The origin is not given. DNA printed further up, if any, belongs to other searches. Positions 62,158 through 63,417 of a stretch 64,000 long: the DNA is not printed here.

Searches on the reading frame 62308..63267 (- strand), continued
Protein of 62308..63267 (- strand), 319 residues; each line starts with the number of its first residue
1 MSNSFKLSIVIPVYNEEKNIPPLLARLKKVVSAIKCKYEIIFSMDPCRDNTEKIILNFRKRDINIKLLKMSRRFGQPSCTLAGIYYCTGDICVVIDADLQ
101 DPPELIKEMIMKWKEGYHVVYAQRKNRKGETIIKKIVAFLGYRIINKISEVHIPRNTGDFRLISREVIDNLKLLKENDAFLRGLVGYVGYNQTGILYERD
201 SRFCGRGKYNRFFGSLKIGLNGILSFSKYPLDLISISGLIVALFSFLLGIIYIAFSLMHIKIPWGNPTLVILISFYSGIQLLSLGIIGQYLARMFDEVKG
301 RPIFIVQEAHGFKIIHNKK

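Call 86: find_encoding_contigs(protein=P0006, flank=10000, max_places=1)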
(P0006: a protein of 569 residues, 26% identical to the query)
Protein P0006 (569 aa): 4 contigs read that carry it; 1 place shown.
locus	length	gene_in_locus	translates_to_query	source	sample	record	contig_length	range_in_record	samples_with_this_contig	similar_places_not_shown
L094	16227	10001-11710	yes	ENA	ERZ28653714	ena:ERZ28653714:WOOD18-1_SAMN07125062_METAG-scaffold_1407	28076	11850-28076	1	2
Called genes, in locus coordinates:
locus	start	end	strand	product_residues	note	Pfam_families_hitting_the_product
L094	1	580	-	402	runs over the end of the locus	PF13231:PMT_2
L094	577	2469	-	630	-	-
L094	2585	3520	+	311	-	PF00535:Glycos_transf_2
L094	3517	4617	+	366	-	PF13641:Glyco_tranf_2_3, PF00535:Glycos_transf_2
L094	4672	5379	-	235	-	PF13489:Methyltransf_23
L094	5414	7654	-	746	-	-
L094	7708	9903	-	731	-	-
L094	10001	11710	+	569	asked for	-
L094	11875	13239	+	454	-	PF01270:Glyco_hydro_8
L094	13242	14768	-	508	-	PF13365:Trypsin_2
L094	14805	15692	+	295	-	PF02457:DAC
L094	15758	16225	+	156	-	?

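Call 87: find_encoding_contigs(protein=P0014, flank=10000, max_places=1)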
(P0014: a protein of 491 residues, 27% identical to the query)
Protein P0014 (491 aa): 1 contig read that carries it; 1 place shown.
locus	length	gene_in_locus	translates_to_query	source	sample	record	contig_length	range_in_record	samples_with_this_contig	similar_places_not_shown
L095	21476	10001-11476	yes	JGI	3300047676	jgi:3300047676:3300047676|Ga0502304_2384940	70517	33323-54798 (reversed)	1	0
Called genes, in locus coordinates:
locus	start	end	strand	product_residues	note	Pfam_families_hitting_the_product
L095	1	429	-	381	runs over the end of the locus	-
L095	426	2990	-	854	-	PF03544:TonB_C, PF13620:CarboxypepD_reg, PF13715:CarbopepD_reg_2 (weak), PF07715:Plug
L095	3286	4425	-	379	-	PF08014:MATCAP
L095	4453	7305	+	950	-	PF25601:AAA_lid_14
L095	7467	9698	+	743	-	PF03544:TonB_C, PF07715:Plug (weak), PF00593:TonB_dep_Rec_b-barrel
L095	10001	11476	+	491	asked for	-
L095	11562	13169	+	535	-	-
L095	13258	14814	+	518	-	PF02543:Carbam_trans_N, PF16861:Carbam_trans_C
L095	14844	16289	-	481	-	-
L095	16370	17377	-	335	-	PF20706:GT4-conflict (weak), PF00534:Glycos_transf_1, PF13692:Glyco_trans_1_4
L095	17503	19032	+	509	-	PF00535:Glycos_transf_2, PF13641:Glyco_tranf_2_3 (weak), PF13489:Methyltransf_23, PF07021:MetW (weak), PF08241:Methyltransf_11, PF08242:Methyltransf_12 (weak), PF13649:Methyltransf_25 (faint)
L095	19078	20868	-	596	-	PF00884:Sulfatase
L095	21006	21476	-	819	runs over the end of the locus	-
